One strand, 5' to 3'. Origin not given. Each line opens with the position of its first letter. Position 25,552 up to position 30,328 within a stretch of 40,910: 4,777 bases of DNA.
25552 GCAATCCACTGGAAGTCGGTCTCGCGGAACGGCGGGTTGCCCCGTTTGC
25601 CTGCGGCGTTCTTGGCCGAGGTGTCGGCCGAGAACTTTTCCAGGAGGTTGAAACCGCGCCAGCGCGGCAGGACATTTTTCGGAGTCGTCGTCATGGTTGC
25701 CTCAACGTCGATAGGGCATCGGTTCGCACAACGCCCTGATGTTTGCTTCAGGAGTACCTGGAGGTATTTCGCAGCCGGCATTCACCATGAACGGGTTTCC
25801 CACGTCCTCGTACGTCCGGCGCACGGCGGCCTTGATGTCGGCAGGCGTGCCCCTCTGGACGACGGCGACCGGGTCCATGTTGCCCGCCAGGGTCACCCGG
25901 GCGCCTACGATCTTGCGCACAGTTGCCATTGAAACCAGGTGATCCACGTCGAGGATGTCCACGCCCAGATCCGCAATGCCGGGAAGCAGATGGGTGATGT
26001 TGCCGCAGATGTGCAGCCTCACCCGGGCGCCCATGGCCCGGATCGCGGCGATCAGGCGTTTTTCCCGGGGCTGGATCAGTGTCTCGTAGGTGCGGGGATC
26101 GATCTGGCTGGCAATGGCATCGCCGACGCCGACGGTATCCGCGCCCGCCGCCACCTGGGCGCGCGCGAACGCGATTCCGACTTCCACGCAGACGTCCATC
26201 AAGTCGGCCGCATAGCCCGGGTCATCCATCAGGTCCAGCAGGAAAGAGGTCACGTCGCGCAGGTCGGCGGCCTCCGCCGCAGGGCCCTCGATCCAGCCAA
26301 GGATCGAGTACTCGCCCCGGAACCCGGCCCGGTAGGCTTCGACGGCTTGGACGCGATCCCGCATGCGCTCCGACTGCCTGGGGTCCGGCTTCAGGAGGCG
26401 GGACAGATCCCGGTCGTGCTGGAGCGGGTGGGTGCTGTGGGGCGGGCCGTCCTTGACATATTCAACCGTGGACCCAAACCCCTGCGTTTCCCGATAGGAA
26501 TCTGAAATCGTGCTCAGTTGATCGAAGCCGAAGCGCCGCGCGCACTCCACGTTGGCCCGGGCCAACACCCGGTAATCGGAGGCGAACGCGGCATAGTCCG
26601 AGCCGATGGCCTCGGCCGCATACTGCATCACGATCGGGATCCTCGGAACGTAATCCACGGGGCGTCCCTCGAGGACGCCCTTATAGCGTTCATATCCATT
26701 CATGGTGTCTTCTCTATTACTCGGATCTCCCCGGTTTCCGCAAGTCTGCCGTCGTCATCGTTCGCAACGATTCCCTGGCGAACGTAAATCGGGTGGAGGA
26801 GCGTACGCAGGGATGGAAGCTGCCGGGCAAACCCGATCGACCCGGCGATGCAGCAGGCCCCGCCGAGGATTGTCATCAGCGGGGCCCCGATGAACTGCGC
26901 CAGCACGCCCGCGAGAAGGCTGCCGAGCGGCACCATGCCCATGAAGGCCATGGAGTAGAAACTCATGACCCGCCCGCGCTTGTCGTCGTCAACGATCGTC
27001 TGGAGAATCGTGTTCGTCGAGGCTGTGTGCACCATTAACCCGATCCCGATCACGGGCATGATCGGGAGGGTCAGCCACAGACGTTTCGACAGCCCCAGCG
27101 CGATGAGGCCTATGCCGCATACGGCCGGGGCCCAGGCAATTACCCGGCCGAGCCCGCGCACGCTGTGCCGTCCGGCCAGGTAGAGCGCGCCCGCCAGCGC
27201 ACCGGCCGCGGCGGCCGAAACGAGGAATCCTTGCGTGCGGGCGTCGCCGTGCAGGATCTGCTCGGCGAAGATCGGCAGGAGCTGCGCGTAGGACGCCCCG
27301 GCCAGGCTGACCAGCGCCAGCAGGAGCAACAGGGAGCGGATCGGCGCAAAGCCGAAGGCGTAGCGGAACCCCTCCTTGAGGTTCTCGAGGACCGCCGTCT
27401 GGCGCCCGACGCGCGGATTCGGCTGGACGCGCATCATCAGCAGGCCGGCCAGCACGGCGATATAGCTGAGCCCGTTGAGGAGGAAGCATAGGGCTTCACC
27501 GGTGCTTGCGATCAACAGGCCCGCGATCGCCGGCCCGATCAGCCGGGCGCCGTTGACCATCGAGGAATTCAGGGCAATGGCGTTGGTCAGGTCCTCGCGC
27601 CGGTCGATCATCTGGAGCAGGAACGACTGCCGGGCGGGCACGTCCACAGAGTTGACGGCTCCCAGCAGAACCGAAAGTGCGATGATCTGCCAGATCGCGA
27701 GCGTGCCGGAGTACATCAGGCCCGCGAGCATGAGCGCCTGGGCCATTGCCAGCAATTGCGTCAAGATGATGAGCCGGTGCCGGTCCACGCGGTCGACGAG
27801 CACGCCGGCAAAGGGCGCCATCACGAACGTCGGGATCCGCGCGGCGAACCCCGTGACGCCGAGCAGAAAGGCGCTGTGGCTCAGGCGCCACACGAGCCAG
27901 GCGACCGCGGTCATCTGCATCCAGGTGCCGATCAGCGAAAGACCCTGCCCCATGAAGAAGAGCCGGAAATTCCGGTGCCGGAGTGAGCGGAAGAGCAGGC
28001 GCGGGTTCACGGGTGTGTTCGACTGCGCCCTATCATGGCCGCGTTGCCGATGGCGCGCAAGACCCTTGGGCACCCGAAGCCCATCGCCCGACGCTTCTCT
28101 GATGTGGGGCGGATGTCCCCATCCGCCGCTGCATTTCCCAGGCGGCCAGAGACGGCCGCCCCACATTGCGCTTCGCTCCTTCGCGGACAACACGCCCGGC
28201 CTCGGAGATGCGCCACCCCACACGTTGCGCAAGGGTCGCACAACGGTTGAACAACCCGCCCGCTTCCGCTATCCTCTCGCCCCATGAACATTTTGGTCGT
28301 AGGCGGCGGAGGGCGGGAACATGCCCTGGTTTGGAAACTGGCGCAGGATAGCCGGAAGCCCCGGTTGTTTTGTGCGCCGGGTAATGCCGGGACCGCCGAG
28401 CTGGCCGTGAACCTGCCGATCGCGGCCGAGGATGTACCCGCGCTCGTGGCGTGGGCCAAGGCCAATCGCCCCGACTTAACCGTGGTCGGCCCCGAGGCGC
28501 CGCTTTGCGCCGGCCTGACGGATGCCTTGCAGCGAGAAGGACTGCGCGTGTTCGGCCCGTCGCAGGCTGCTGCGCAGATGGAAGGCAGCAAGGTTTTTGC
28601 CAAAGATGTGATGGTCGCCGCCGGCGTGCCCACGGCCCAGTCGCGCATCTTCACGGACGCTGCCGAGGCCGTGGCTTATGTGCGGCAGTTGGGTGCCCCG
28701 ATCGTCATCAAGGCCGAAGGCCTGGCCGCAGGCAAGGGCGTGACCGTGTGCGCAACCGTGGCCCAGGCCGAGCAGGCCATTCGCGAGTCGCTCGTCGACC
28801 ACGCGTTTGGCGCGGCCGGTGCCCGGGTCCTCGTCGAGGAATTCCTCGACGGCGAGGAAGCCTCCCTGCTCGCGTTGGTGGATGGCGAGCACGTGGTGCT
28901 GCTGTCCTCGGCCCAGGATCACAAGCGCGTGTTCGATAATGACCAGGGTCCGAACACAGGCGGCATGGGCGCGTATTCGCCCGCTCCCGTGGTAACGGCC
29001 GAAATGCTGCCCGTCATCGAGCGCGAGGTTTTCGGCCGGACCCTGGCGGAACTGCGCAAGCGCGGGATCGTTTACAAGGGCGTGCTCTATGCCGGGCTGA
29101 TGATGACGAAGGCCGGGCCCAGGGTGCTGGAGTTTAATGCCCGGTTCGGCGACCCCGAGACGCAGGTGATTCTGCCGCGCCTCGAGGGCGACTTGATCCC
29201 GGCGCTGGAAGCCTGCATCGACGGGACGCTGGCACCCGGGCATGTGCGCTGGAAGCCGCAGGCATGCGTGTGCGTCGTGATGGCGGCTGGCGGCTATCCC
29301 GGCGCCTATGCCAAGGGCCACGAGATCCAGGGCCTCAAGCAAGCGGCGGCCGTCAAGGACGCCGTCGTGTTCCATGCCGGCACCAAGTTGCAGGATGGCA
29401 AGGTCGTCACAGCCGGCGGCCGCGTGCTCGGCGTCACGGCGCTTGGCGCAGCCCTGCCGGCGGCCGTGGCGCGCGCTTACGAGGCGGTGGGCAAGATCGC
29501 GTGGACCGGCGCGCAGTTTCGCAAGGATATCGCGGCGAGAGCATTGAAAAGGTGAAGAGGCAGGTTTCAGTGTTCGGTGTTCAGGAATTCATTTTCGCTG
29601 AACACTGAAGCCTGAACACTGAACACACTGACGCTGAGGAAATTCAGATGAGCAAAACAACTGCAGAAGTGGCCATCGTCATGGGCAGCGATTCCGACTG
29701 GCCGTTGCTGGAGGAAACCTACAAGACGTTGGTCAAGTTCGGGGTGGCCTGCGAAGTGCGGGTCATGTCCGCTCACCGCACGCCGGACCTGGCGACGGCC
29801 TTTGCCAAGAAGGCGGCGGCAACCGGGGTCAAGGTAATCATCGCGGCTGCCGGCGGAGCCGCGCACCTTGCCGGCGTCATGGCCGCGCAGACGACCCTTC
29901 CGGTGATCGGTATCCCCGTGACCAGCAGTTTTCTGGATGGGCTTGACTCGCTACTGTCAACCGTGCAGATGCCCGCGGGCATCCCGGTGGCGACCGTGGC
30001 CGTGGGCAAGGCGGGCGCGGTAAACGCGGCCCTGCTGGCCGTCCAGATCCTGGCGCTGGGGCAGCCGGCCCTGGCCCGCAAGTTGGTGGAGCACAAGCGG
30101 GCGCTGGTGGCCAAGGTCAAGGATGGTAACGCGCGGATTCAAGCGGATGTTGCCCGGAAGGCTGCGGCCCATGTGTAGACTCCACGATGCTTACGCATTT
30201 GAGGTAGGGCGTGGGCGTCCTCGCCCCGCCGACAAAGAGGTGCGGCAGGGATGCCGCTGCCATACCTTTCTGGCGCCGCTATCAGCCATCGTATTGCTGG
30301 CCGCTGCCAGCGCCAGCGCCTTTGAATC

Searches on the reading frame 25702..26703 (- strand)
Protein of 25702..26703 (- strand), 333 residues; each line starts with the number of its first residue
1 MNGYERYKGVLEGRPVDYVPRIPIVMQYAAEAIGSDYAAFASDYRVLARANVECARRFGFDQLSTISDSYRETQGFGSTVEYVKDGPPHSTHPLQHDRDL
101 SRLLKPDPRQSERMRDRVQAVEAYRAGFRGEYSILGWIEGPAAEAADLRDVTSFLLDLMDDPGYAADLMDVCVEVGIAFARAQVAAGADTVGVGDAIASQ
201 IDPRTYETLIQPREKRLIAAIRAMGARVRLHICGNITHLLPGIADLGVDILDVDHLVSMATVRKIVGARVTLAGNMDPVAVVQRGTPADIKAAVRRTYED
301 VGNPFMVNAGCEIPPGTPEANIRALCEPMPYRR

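Call 57: search_protein_families(library=pfam, proteins=[window:25702-26703:-], max_evalue=0.00001)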
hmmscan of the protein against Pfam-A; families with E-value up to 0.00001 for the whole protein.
window:25702-26703:- (333 aa): 1 family
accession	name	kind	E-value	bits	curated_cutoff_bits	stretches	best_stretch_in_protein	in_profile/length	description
PF01208.23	URO-D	-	3e-63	214.4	23.9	1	5-327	4-341/346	Uroporphyrinogen decarboxylase (URO-D)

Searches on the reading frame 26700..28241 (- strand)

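Call 57: search_protein_families(library=pfam, proteins=[window:26700-28241:-], max_evalue=0.00001)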
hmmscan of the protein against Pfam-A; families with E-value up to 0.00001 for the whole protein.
window:26700-28241:- (513 aa): 2 families
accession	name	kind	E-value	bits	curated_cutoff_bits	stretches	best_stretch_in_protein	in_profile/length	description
PF05977.19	MFS_3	-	1.2e-59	202.6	27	1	86-476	6-396/524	Transmembrane secretion effector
PF07690.21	MFS_1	-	6.3e-35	121.1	33.4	2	96-439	2-345/347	Major Facilitator Superfamily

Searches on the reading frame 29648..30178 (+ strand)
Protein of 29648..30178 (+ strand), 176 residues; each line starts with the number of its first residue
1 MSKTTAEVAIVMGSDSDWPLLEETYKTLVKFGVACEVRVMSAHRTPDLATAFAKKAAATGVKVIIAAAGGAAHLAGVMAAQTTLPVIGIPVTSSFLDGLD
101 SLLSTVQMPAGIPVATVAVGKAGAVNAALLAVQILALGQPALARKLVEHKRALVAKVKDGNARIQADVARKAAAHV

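Call 57: search_protein_families(library=pfam, proteins=[window:29648-30178:+], max_evalue=0.00001)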
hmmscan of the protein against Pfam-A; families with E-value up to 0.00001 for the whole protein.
window:29648-30178:+ (176 aa): 1 family
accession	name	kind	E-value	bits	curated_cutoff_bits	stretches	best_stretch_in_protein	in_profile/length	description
PF00731.26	AIRC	-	2.2e-59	199.7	30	1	7-152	1-144/148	AIR carboxylase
